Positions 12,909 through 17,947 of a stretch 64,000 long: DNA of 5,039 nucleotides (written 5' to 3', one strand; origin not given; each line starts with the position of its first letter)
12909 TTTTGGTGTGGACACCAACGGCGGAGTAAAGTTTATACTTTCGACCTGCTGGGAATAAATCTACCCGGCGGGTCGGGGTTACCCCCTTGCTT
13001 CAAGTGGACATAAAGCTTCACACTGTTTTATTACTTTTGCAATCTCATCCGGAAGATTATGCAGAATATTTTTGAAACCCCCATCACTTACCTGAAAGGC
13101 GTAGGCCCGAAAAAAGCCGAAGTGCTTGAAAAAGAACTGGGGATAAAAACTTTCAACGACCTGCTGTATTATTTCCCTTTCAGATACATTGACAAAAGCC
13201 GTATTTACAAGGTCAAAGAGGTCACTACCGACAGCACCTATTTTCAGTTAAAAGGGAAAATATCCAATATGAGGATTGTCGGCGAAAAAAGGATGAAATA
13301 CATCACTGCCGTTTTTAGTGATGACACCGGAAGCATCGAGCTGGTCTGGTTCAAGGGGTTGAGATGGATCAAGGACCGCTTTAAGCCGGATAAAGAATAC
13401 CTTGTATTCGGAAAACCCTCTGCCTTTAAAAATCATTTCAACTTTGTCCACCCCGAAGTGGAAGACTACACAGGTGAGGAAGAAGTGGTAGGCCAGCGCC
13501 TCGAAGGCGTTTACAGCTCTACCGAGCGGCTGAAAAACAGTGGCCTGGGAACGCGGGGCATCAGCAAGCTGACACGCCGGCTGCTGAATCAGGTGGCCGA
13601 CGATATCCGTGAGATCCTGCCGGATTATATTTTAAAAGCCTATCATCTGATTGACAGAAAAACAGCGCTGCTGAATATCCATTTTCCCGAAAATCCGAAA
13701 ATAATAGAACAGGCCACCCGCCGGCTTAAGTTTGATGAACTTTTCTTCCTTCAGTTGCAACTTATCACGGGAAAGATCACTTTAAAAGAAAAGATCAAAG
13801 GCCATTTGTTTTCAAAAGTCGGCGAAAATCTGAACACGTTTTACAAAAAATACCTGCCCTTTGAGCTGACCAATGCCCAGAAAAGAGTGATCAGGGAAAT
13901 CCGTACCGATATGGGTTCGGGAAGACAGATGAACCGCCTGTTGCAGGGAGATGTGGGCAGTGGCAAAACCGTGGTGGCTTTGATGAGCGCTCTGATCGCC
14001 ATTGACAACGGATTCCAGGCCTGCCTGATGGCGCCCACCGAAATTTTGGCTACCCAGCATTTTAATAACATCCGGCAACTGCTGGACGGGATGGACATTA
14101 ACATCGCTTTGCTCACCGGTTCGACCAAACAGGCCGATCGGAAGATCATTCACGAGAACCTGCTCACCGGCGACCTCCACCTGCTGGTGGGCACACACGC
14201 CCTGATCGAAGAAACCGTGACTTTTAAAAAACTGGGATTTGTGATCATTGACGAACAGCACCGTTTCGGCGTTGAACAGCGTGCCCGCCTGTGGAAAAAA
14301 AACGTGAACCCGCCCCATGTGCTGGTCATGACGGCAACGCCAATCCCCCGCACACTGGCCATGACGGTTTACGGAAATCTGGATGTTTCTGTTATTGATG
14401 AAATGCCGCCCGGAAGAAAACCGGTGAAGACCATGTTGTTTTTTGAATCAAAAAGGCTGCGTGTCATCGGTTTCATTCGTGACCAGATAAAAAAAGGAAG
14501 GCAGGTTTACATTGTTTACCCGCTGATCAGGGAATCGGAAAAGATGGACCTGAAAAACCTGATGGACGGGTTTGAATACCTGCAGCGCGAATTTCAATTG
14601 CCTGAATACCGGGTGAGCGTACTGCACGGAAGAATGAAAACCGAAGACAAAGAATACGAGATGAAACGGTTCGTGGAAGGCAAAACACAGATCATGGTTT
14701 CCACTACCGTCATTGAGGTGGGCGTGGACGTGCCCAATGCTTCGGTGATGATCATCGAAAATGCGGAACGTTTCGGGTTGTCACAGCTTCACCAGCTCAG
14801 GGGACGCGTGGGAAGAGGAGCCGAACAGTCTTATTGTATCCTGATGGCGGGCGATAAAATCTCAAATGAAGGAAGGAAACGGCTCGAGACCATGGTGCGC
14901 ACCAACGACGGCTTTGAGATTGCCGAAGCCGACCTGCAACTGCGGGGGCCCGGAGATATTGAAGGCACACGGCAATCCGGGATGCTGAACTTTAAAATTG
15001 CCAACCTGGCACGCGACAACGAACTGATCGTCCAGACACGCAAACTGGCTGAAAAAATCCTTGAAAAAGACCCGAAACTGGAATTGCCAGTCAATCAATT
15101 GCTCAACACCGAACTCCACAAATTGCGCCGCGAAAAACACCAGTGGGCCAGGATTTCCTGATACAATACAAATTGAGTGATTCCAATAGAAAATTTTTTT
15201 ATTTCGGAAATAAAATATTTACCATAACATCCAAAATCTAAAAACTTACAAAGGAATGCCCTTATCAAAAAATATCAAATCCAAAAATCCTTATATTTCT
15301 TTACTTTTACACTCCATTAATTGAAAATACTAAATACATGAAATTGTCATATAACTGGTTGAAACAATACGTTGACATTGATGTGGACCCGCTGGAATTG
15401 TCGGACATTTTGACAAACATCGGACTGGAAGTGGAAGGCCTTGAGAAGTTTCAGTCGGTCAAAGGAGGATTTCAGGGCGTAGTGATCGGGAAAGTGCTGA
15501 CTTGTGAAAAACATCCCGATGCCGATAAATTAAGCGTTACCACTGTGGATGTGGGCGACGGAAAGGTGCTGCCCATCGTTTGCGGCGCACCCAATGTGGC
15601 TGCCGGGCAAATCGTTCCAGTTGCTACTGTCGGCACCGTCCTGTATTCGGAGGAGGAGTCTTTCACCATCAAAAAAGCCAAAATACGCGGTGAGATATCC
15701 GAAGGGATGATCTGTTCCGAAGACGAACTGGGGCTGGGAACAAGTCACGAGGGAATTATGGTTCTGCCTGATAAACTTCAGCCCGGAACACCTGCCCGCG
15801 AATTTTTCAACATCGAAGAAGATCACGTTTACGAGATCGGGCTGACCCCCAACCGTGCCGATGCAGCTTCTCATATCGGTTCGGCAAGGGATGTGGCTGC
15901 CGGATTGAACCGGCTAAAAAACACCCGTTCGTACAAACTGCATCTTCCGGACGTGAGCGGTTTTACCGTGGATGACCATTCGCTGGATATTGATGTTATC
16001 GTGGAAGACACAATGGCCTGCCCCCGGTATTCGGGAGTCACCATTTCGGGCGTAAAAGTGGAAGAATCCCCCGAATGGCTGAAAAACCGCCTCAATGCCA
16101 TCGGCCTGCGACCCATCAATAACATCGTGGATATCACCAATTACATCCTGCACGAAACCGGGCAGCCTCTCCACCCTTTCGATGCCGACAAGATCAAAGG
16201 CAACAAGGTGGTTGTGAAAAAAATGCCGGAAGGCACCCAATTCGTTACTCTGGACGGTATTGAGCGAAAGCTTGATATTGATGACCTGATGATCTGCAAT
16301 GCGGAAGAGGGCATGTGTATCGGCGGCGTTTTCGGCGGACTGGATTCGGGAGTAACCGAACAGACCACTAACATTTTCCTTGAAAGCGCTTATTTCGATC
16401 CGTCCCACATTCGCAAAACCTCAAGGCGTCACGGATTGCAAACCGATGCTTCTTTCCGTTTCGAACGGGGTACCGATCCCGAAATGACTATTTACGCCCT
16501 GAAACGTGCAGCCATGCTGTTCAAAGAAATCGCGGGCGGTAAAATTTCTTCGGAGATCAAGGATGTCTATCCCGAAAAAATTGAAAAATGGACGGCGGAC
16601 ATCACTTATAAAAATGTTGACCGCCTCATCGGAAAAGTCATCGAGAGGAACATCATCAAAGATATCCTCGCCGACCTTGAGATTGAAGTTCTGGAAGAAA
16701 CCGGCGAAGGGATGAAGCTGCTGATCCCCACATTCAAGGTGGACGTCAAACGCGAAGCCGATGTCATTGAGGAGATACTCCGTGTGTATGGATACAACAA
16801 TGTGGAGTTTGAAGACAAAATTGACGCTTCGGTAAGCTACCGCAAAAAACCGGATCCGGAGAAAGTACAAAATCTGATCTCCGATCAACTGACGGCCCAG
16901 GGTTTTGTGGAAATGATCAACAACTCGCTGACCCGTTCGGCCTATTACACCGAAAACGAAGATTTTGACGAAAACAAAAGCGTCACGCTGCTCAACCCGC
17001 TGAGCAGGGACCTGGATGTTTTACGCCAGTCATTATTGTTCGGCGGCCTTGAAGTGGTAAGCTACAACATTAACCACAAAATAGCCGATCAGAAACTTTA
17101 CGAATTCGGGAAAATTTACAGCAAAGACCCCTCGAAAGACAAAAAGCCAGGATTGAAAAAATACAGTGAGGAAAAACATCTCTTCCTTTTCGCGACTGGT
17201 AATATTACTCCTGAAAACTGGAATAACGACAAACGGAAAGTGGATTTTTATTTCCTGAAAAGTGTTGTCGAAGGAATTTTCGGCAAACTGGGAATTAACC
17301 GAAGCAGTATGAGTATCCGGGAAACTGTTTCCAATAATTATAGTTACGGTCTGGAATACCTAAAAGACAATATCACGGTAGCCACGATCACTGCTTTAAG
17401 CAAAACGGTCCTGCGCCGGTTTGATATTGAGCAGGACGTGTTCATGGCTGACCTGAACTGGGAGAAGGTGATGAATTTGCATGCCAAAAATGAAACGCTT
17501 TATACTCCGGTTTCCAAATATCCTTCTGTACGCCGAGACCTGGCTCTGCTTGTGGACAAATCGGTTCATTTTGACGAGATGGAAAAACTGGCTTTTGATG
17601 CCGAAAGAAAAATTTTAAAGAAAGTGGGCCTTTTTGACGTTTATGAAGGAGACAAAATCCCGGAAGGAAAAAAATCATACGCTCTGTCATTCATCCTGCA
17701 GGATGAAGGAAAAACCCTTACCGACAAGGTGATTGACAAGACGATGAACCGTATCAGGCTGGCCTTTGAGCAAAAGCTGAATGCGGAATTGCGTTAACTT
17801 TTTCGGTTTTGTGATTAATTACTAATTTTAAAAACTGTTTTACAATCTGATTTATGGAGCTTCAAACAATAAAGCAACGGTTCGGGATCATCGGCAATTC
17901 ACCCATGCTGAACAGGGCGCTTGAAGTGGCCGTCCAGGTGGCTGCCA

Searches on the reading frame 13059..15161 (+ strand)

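Call 16: search_protein_families(library=ncbifam, proteins=[window:13059-15161:+], max_evalue=0.00001)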
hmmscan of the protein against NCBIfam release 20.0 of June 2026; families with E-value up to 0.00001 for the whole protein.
window:13059-15161:+ (700 aa): 34 families (the best 25 are shown)
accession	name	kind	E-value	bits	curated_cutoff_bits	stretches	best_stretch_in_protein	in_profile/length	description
NF008165.0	PRK10917.1-3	equivalog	3.5e-278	924.8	711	1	3-699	4-691/692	ATP-dependent DNA helicase RecG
NF008168.0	PRK10917.2-2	equivalog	4.8e-270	898.3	718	1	5-695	109-790/795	ATP-dependent DNA helicase RecG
TIGR00643.1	recG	equivalog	3.3e-226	752.9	659.4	1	27-663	1-628/629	ATP-dependent DNA helicase RecG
NF008170.0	PRK10917.2-4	equivalog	3.4e-226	753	975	1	5-690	129-816/826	ATP-dependent DNA helicase RecG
NF008163.0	PRK10917.1-1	equivalog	3e-208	693.5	796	1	3-674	5-674/692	ATP-dependent DNA helicase RecG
NF008164.0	PRK10917.1-2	equivalog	1.2e-195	651.9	785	1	7-692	13-695/704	ATP-dependent DNA helicase RecG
NF008166.0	PRK10917.1-4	equivalog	2.4e-192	640.7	864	1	22-674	26-687/705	ATP-dependent DNA helicase RecG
NF008167.0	PRK10917.2-1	equivalog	1.3e-173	579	995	1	15-676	12-721/744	ATP-dependent DNA helicase RecG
TIGR00580.2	mfd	equivalog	9.8e-116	388.2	800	1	243-690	408-848/907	transcription-repair coupling factor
NF008169.0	PRK10917.2-3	equivalog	7.7e-112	374.8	555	1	25-666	12-605/610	ATP-dependent DNA helicase RecG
NF007966.0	PRK10689.1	equivalog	1.3e-82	278.1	1329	1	248-644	580-968/1148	transcription-repair coupling factor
NF010337.0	PRK13766.1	equivalog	6.9e-17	60.8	610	1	299-446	39-192/781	Hef nuclease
TIGR00595.1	priA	equivalog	1.8e-12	46.6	230.35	1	294-407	1-109/509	replication restart helicase PriA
NF004066.1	PRK05580.1-3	equivalog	6.7e-12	44.5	813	1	260-404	243-380/788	primosomal protein N'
NF004067.0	PRK05580.1-4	equivalog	3.8e-11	42.1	763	1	263-407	198-334/737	primosomal protein N'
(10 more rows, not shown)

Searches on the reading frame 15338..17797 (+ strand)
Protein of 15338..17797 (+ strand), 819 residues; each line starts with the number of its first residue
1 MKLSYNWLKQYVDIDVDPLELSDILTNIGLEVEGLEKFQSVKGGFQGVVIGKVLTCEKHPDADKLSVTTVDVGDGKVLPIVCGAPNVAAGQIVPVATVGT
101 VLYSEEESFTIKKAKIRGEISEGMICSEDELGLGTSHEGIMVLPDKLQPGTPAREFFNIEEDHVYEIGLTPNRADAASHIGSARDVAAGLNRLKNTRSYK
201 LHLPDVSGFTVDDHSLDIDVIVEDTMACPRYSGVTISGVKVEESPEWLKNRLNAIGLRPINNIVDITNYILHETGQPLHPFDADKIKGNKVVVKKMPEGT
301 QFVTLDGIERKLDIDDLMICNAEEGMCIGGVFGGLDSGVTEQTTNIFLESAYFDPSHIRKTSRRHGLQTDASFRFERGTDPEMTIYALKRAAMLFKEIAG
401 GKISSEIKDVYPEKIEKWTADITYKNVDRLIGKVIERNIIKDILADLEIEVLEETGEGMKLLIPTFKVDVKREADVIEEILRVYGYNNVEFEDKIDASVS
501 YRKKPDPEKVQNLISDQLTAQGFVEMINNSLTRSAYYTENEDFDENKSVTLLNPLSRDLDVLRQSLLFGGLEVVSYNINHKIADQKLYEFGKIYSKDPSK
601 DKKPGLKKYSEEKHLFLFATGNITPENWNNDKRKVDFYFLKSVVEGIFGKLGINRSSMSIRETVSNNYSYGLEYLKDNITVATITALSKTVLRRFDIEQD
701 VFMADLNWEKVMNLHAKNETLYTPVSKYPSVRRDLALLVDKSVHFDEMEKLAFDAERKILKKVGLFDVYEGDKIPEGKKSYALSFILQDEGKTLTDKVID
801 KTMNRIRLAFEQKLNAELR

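Call 16: search_protein_families(library=ncbifam, proteins=[window:15338-17797:+], max_evalue=0.00001)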
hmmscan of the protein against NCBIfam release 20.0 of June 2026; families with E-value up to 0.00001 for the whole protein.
window:15338-17797:+ (819 aa): 5 families
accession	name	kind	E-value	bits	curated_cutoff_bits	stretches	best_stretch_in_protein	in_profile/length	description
TIGR00472.1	pheT_bact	equivalog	1.7e-253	843.5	402.65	1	1-819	1-798/798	phenylalanine--tRNA ligase subunit beta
NF001882.0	PRK00629.5-4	equivalog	1.8e-57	195.2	527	1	1-595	1-562/725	phenylalanine--tRNA ligase subunit beta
NF045760.1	YtpR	equivalog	1.8e-33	115.9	100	1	42-151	80-183/185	YtpR family tRNA-binding protein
TIGR00471.1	pheT_arch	equivalog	1.9e-27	96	282.65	1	378-712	233-551/551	phenylalanine--tRNA ligase subunit beta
NF045867.1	PheT_Nterm_rel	equivalog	2.1e-11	44.1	120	1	48-133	89-170/171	TyrS-associated PheT N-terminal domain-related protein TapR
